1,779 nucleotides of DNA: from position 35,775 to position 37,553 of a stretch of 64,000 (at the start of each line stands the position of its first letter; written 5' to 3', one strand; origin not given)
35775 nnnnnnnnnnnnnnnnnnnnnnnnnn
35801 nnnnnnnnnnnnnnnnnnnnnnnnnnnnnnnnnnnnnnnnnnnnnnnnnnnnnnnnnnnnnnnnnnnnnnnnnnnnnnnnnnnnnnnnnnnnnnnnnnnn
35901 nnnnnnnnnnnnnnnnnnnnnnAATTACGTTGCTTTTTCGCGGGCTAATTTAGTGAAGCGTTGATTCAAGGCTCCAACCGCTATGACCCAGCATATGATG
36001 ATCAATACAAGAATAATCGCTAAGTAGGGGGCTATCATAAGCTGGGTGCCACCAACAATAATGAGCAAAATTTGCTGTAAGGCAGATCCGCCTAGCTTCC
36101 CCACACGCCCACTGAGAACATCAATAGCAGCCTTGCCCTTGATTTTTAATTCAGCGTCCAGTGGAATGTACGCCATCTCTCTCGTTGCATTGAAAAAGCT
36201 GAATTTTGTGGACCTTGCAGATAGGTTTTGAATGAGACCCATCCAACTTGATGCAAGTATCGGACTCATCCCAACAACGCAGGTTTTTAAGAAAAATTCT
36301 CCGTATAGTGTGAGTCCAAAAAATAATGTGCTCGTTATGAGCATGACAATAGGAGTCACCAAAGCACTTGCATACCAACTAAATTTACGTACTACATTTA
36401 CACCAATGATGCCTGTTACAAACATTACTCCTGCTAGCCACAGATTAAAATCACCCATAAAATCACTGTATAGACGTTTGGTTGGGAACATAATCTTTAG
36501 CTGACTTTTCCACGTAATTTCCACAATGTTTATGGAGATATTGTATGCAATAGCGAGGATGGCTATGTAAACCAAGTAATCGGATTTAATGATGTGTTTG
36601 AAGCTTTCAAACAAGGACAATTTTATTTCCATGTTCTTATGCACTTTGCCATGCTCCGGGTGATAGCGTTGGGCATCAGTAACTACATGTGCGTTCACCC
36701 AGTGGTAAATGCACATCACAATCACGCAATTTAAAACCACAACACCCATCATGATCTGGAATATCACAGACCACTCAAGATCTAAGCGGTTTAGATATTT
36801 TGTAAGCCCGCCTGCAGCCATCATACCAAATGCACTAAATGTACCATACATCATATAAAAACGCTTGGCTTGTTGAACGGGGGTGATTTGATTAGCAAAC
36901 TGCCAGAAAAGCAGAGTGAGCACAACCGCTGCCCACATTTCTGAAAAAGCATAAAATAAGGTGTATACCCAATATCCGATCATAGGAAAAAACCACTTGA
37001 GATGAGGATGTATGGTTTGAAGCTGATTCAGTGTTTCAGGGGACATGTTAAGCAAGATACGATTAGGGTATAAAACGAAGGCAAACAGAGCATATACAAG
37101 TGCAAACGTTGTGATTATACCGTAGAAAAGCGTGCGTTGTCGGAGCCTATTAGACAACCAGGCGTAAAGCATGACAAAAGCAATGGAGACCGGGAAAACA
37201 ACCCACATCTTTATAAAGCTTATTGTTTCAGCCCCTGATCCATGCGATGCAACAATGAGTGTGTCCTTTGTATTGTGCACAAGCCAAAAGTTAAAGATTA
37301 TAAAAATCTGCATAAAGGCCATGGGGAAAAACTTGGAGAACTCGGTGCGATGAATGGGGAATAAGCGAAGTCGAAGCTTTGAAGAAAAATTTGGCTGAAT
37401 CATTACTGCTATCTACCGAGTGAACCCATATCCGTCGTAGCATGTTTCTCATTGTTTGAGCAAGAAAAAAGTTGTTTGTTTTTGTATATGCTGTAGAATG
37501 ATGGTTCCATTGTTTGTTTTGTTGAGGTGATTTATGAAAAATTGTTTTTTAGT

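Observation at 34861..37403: tlc (ATP/ADP translocase) and glnII (eukaryote-type glutamine synthetase) form a tight bicistronic unit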

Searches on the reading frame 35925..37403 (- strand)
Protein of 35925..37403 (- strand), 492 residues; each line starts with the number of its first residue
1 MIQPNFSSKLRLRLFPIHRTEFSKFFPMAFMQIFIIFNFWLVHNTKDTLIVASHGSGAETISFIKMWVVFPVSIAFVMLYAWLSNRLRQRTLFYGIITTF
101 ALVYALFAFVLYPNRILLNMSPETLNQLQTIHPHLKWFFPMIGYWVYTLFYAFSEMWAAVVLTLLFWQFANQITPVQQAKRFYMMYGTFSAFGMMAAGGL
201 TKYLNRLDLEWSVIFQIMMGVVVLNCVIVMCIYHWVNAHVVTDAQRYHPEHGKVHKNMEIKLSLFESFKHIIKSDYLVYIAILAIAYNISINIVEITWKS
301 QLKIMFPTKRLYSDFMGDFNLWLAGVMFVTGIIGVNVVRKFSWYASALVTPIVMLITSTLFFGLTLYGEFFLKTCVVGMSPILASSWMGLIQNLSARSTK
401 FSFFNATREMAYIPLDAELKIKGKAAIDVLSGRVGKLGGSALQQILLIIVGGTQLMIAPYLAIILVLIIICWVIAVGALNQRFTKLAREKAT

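Call 3: search_protein_families(library=pfam, proteins=[window:35925-37403:-])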
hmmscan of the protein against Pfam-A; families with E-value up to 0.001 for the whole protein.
window:35925-37403:- (492 aa): 2 families
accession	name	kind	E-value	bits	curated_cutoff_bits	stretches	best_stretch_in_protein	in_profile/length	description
PF03219.20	TLC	-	1.7e-158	529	21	1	7-483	8-491/491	TLC ATP/ADP transporter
PF07690.21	MFS_1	-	0.00062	19.2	33.4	1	29-403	2-334/347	Major Facilitator Superfamily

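Call 4: search_protein_families(library=ncbifam, proteins=[window:35925-37403:-])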
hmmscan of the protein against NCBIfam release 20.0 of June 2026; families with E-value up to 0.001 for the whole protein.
window:35925-37403:- (492 aa): 1 family
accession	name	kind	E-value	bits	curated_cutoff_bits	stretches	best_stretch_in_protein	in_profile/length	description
TIGR00769.1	AAA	superfamily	1.6e-142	475.8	387.2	1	17-483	1-472/472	NTP/NDP exchange transporter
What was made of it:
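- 35925..37403 (-): tlc: NTT/AAA-family nucleotide transporter, 492 aa, probably an ATP/ADP(+Pi) exchanger. PF03219 scores 529 bits and TIGR00769 scores 475.8 against a cutoff of 387 (calls 3, 4).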

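Call 12: list_cluster_members(proteins=[P0001, window:35925-37403:-, P0003, P0018, P0117, P0062])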
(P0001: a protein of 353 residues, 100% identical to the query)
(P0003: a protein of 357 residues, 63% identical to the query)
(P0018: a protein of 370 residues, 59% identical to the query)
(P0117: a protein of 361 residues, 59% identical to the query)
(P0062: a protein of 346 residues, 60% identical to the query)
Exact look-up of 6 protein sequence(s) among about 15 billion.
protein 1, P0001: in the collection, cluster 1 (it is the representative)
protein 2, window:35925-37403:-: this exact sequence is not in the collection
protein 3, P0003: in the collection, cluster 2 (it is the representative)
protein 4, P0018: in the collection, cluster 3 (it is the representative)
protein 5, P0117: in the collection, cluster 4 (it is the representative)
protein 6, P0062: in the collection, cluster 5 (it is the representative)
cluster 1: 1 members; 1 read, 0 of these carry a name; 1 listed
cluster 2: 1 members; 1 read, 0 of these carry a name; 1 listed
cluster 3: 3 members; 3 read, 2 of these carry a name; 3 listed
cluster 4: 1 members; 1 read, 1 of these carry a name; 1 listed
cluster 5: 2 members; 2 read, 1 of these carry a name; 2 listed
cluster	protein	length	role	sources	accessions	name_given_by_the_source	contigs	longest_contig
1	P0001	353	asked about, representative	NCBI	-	-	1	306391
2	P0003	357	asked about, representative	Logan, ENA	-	-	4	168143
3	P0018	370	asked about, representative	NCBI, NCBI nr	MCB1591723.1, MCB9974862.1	MAG: glutamine synthetase beta-grasp domain-containing protein [Alphaproteobacteria ... | glutamine synthetase beta-grasp domain-containing protein [Alphaproteobacteria bacterium]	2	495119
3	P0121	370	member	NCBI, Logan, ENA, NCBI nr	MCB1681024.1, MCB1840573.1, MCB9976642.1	MAG: glutamine synthetase beta-grasp domain-containing protein [Rhodospirillales ... | glutamine synthetase beta-grasp domain-containing protein [Alphaproteobacteria bacterium]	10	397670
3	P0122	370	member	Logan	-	-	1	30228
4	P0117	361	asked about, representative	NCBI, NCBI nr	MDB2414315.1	glutamine synthetase beta-grasp domain-containing protein [Rickettsiales bacterium]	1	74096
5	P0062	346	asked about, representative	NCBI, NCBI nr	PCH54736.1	MAG: glutamine synthetase [Legionellales bacterium]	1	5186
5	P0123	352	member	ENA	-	-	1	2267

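Call 13: find_homologous_proteins(query=window:35925-37403:-)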
Query window:35925-37403:- (492 aa): 1015 proteins with E <= 0.001 among 8000 candidates; the best 120 are listed.
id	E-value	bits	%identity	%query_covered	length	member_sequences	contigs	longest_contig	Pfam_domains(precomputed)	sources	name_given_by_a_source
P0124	0.0e+0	1028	100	95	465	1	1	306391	PF03219.21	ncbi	-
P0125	8.2e-212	723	65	99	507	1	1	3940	PF03219.21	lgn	-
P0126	1.6e-199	682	87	71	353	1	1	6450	PF03219.21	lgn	-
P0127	1.8e-198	679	64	99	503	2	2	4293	PF03219.21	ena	-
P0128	5.4e-194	664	64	94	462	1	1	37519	PF03219.21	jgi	jgi:AAA family ATP:ADP antiporter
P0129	3.3e-191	655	63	94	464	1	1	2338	PF03219.21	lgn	-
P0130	5.4e-186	638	60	99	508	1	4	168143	PF03219.21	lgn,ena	-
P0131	4.6e-183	628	57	99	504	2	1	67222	PF03219.21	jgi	-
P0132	4.1e-177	608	59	93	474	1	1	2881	PF03219.21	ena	-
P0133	3.8e-171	589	55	99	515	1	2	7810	PF03219.21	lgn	-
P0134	3.1e-170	586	56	98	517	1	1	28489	PF03219.21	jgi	-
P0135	1.2e-169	584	55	98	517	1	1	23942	PF03219.21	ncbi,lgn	-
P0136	7.9e-169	581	54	98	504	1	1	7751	PF03219.21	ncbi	-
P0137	1.7e-166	573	53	99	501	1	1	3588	PF03219.21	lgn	-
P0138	6.7e-162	558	51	99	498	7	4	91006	PF03219.21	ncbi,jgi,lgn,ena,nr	ncbi:MAG: hypothetical protein C0582_04550 [Alphaproteobacteria bacterium]|nr:MAG: hypothetical prot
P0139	1.1e-144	501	49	99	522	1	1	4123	PF03219.21,PF07690.22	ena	-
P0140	7.6e-143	495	48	98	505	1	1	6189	PF03219.21,PF07690.22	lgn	-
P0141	9.6e-143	495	48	98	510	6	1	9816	PF03219.21,PF07690.22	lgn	-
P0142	1.1e-141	492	47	98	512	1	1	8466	PF03219.21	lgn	-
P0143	5.4e-141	489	47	98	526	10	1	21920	PF03219.21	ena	-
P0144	2.4e-139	484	47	99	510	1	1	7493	PF03219.21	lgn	-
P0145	6.3e-139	482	47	98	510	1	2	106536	PF03219.21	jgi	jgi:AAA family ATP:ADP antiporter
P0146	8.2e-139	482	46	98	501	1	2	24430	PF03219.21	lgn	-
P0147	3.1e-137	477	47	98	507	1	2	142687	PF03219.21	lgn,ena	-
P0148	1.5e-136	475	46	98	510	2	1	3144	PF03219.21,PF07690.22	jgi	jgi:AAA family ATP:ADP antiporter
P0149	3.5e-136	473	47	99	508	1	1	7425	PF03219.21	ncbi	-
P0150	8.2e-136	472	46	98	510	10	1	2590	PF03219.21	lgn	-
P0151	2.0e-135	471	46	98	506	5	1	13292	PF03219.21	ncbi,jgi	jgi:AAA family ATP:ADP antiporter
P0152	3.3e-134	467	47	99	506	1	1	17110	PF03219.21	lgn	-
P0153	6.3e-134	466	45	99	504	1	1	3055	PF03219.21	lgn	-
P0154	1.1e-131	459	44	98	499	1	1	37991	PF03219.21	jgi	jgi:ATP:ADP antiporter, AAA family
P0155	3.3e-131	457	46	99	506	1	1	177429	PF03219.21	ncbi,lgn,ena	ncbi:MAG: Npt1/Npt2 family nucleotide transporter [Alphaproteobacteria bacterium]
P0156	3.0e-130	454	44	98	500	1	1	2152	PF03219.21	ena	-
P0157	4.8e-130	453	45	98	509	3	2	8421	PF03219.21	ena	-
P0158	9.0e-130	452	45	98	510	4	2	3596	PF03219.21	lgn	-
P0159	1.8e-129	451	47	93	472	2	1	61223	PF03219.21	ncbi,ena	-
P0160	3.4e-129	450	44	99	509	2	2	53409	PF03219.21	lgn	-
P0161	5.6e-129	450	45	98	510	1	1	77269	PF03219.21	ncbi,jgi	jgi:AAA family ATP:ADP antiporter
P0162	1.0e-128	449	45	99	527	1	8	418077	PF03219.21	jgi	jgi:ATP:ADP antiporter, AAA family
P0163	6.5e-128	446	43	99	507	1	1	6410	PF03219.21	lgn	-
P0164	1.3e-127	445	45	100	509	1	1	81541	PF03219.21,PF07690.22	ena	-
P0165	5.1e-127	443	45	99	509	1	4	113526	PF03219.21,PF07690.22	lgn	-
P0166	1.1e-126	442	45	99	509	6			PF03219.21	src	-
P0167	1.2e-126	442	43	99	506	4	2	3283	PF03219.21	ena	-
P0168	6.2e-126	440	44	100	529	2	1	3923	PF03219.21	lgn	-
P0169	2.9e-125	437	44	98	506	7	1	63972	PF03219.21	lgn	-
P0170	5.6e-125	436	43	99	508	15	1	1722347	PF03219.21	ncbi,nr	ncbi:ATPase AAA [Candidatus Paracaedimonas acanthamoebae]|nr:ATPase AAA [Candidatus Paracaedimonas a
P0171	1.1e-124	435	42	100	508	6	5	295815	PF03219.21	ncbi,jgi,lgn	jgi:AAA family ATP:ADP antiporter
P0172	1.3e-124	435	42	99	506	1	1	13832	PF03219.21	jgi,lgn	jgi:AAA family ATP:ADP antiporter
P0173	1.3e-124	435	44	99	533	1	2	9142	PF03219.21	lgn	-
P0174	4.3e-124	433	42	99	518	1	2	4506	PF03219.21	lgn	-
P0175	4.3e-124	433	42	99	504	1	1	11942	PF03219.21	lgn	-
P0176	3.4e-123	430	42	99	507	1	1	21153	PF03219.21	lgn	-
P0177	1.2e-122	429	42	98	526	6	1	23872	PF03219.21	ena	-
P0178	1.6e-122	428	45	98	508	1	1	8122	PF03219.21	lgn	-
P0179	2.5e-122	428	42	99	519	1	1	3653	PF03219.21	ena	-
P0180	4.3e-122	427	42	99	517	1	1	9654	PF03219.21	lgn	-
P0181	5.0e-122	427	41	98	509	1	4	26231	PF03219.21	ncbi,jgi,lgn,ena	jgi:AAA family ATP:ADP antiporter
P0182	1.2e-121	425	43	98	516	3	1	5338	PF03219.21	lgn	-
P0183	1.4e-121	425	44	99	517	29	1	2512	PF03219.21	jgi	-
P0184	1.9e-121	425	42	98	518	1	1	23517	PF03219.21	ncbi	ncbi:MAG: NTP/NDP exchange transporter [Chlamydiales bacterium]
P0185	2.5e-121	424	41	99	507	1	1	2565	PF03219.21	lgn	-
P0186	2.6e-121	424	42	98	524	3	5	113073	PF03219.21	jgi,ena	-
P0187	3.0e-121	424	43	98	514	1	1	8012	PF03219.21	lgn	-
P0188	3.3e-121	424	41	100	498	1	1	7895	PF03219.21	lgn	-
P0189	4.7e-121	423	43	98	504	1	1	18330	PF03219.21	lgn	-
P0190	9.3e-121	422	43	97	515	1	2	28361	PF03219.21,PF07690.22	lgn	-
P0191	1.7e-120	422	43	98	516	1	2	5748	PF03219.21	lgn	-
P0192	1.8e-120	421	42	99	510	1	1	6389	PF03219.21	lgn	-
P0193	2.0e-120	421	42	98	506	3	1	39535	PF03219.21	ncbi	-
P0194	2.2e-120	421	40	99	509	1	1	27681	PF03219.21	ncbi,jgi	jgi:AAA family ATP:ADP antiporter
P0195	3.2e-120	421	43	99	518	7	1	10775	PF03219.21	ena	-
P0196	3.3e-120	421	43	100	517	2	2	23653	PF03219.21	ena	-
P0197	4.2e-120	420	43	98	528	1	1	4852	PF03219.21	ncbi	-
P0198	4.9e-120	420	42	98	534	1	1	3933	PF03219.21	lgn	-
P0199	5.3e-120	420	45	98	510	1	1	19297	PF03219.21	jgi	jgi:AAA family ATP:ADP antiporter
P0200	6.3e-120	420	42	98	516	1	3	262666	PF03219.21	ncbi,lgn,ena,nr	ncbi:MAG: ADP,ATP carrier protein 1 [Chlamydiales bacterium]|nr:ADP,ATP carrier protein 1 [Chlamydia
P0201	6.9e-120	420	41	98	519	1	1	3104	PF03219.21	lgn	-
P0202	6.9e-120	420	42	98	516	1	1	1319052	PF03219.21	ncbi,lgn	ncbi:MAG: NTP/NDP exchange transporter [Chlamydiales bacterium]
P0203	9.0e-120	419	42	99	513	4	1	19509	PF03219.21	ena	-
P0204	1.0e-119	419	41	99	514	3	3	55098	PF03219.21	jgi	jgi:ATP:ADP antiporter, AAA family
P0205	1.0e-119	419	44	97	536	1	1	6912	PF03219.21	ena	-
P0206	1.8e-119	418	43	99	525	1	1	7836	PF03219.21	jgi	jgi:ATP:ADP antiporter, AAA family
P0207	2.1e-119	418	41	98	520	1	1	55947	PF03219.21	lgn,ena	-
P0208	2.2e-119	418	44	97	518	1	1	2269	PF03219.21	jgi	-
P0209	3.7e-119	417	43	98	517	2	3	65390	PF03219.21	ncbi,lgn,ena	-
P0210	5.6e-119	417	41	98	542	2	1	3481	PF03219.21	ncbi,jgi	jgi:AAA family ATP:ADP antiporter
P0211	6.3e-119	416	41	98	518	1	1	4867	PF03219.21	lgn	-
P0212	1.1e-118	416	41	98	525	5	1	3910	PF03219.21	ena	-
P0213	1.3e-118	415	42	98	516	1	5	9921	PF03219.21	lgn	-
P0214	1.4e-118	415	42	98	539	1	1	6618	PF03219.21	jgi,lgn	-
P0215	1.5e-118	415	43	98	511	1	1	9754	PF03219.21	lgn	-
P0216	2.1e-118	415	41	99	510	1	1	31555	PF03219.21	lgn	-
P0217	2.2e-118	415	41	98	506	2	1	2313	PF03219.21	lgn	-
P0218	2.4e-118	414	42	99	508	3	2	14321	PF03219.21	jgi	jgi:AAA family ATP:ADP antiporter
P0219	3.0e-118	414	41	99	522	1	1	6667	PF03219.21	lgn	-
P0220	3.4e-118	414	41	98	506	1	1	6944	PF03219.21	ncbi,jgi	jgi:AAA family ATP:ADP antiporter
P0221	4.1e-118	414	42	99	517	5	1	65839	PF03219.21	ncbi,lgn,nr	ncbi:MAG: NTP/NDP exchange transporter [Candidatus Paracaedibacteraceae bacterium]|nr:NTP/NDP exchan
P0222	4.6e-118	414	41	99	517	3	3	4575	PF03219.21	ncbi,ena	-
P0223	5.3e-118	413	40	99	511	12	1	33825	PF03219.21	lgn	-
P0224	7.4e-118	413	40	99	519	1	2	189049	PF03219.21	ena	-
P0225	9.7e-118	412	42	98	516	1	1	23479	PF03219.21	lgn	-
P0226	1.4e-117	412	42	98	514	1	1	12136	PF03219.21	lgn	-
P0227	1.5e-117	412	41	98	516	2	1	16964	PF03219.21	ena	-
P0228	1.6e-117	412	43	98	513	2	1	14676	PF03219.21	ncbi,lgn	-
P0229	1.8e-117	412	41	98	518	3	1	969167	PF03219.21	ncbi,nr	ncbi:MAG: NTP/NDP exchange transporter [Candidatus Paracaedibacteraceae bacterium]|nr:NTP/NDP exchan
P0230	1.8e-117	412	42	98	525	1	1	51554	PF03219.21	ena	-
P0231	2.1e-117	411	40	98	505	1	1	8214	PF03219.21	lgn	-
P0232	3.7e-117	411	40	98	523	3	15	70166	PF03219.21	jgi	jgi:AAA family ATP:ADP antiporter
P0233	4.6e-117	410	42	99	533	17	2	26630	PF03219.21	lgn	-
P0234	5.6e-117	410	43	98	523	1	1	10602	PF03219.21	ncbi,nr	ncbi:MAG: NTP/NDP exchange transporter [Chlamydiae bacterium]|nr:NTP/NDP exchange transporter [Chlam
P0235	7.1e-117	410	43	98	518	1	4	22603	PF03219.21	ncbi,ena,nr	ncbi:MAG: NTP/NDP exchange transporter [Chlamydiia bacterium]|nr:NTP/NDP exchange transporter [Chlam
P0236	7.3e-117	410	40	99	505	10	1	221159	PF03219.21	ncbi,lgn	ncbi:MAG: Npt1/Npt2 family nucleotide transporter [Holosporaceae bacterium]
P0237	1.5e-116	409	41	97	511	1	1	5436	PF03219.21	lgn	-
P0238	1.5e-116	409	40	98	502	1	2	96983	PF03219.21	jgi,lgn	-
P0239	1.5e-116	409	39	97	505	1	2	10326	PF03219.21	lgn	-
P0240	1.6e-116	408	43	98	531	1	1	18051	PF03219.21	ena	-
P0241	1.7e-116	408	39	98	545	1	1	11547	PF03219.21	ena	-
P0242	2.0e-116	408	43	98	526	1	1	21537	PF03219.21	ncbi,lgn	-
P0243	2.4e-116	408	41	98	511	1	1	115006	PF03219.21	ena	-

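Call 15: find_related_loci(query=A1, collection=genome_contigs, flank=8000)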
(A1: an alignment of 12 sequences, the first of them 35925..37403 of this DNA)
Query A1 (492 aa) in genome_contigs; peptide patterns used: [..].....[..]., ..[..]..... (x = any residue, [..] = any of these).
600 stretches matched a pattern (row limit reached: there are more); 544 encode a relative of the query (tblastn E <= 1e-3); the best 80 are kept; 80 distinct loci.
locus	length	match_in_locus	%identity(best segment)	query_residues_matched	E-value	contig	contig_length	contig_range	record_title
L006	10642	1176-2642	55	8-490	5e-177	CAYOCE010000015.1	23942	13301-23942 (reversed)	MAG TPA_asm: uncultured Hyphomicrobiales bacterium isolate SRP342105_co2_94 genome assembly, contig: NODE_2119_length_23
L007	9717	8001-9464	52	5-489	5e-173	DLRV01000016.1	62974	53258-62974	MAG TPA_asm: Holosporaceae bacterium UBA7879 UBA7879_contig_10417, whole genome shotgun sequence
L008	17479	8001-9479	46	8-490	2e-145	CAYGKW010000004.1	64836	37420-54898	MAG TPA_asm: uncultured Rhizobiaceae bacterium isolate ERP117304_co1_149 genome assembly, contig: NODE_549_length_64836_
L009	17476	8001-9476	47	8-490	3e-145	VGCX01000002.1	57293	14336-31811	MAG: Alphaproteobacteria bacterium isolate K_DeepCast_35m_m1_027 K_DeepCast_35m_m1_027_Ga0194129_10000795, whole genome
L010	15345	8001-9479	45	8-490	2e-144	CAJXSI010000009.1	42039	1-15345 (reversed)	MAG TPA_asm: uncultured Alphaproteobacteria bacterium isolate SRR3933164_bin.5_MetaBAT_v2.12.1_MAG genome assembly, cont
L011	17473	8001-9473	45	8-492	1e-133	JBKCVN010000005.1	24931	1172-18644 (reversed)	MAG: Alphaproteobacteria bacterium isolate samp_2047_semibin_547 samp_2047_634533, whole genome shotgun sequence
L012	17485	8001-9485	43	8-490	4e-131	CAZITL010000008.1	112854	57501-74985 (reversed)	MAG TPA_asm: uncultured Verrucomicrobiales bacterium isolate SRP290908_co2_26 genome assembly, contig: NODE_164_length_1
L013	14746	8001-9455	43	8-487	8e-130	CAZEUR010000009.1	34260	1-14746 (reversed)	MAG TPA_asm: uncultured Holosporaceae bacterium isolate SRP292972_co1_107 genome assembly, contig: NODE_655_length_34260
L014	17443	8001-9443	41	2-490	9e-126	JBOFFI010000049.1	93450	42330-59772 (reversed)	MAG: Alphaproteobacteria bacterium isolate WFFMC_MAG_102 k139_9876_flag=0_multi=15.3203_len=93450, whole genome shotgun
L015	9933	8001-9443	42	2-490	7e-126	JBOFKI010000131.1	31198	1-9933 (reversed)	MAG: Alphaproteobacteria bacterium isolate WFFMC_MAG_370 k139_31458_flag=0_multi=9.9884_len=31198, whole genome shotgun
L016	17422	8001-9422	43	8-491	2e-124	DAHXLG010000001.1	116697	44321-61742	MAG TPA_asm: bacterium isolate clean1591 NODE_1_length_116697_cov_12.254202, whole genome shotgun sequence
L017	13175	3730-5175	41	16-490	1e-123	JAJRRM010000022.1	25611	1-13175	MAG: Alphaproteobacteria bacterium isolate Dive100_bin3.118 k141_257607, whole genome shotgun sequence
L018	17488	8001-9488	42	3-490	6e-126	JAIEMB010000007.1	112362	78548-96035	MAG: Alphaproteobacteria bacterium isolate co.spades.CONCOCT.2.5kb_016 c_000000000029, whole genome shotgun sequence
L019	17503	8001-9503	41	5-491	3e-122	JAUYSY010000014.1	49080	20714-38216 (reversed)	MAG: Alphaproteobacteria bacterium isolate C8_concoct.bin.36 C8_k141_33890, whole genome shotgun sequence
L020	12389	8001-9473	42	8-491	2e-122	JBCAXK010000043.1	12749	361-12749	MAG: Chlamydiota bacterium isolate J06555_2 NODE_43_length_12749_cov_7.508917, whole genome shotgun sequence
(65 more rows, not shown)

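Call 16: find_related_loci(query=A1, collection=metagenome_contigs, flank=8000)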
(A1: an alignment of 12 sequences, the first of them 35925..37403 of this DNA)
Query A1 (492 aa) in metagenome_contigs; peptide patterns used: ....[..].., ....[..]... (x = any residue, [..] = any of these).
491 stretches matched a pattern; 142 encode a relative of the query (tblastn E <= 1e-3); the best 80 are kept; 80 distinct loci.
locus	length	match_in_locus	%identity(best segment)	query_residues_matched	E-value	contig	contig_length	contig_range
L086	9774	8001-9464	52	5-489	3e-173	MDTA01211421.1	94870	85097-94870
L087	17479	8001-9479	46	8-490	2e-146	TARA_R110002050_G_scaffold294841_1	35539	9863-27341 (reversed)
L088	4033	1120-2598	45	8-490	2e-148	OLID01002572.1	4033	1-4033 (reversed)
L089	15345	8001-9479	45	8-490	1e-144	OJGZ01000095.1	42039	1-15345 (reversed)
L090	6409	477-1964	46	8-492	5e-140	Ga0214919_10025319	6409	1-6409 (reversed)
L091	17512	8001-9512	42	3-492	4e-126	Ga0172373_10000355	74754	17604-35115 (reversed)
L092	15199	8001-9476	42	3-490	3e-124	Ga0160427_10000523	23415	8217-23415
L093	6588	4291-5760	41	10-490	3e-124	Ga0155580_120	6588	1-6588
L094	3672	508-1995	43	3-489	1e-125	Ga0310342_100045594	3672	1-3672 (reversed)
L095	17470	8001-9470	41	10-490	5e-119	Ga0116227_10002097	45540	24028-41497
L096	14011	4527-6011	41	8-492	4e-118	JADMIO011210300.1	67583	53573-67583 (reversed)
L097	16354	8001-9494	41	3-491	1e-117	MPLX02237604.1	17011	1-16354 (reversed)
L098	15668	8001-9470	42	10-490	2e-117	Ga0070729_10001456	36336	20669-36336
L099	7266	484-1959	40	10-492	1e-116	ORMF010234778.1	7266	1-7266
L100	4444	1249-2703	41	10-486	1e-115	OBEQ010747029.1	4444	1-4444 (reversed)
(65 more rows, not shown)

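Call 18: find_encoding_contigs(protein=P0125, flank=6000, max_places=2)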
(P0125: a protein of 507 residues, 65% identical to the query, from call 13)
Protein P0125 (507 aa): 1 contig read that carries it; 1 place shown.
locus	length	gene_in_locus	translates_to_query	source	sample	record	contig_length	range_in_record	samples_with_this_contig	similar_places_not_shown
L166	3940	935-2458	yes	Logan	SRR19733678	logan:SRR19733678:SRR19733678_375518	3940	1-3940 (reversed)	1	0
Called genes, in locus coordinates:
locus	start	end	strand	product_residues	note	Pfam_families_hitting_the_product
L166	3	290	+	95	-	?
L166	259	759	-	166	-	PF00174:Oxidored_molyb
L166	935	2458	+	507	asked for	PF03219:TLC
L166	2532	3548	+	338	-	PF01210:NAD_Gly3P_dh_N, PF02558:ApbA (weak), PF03807:F420_oxidored (weak), PF07479:NAD_Gly3P_dh_C, PF20618:GPD_NAD_C_bact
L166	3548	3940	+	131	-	?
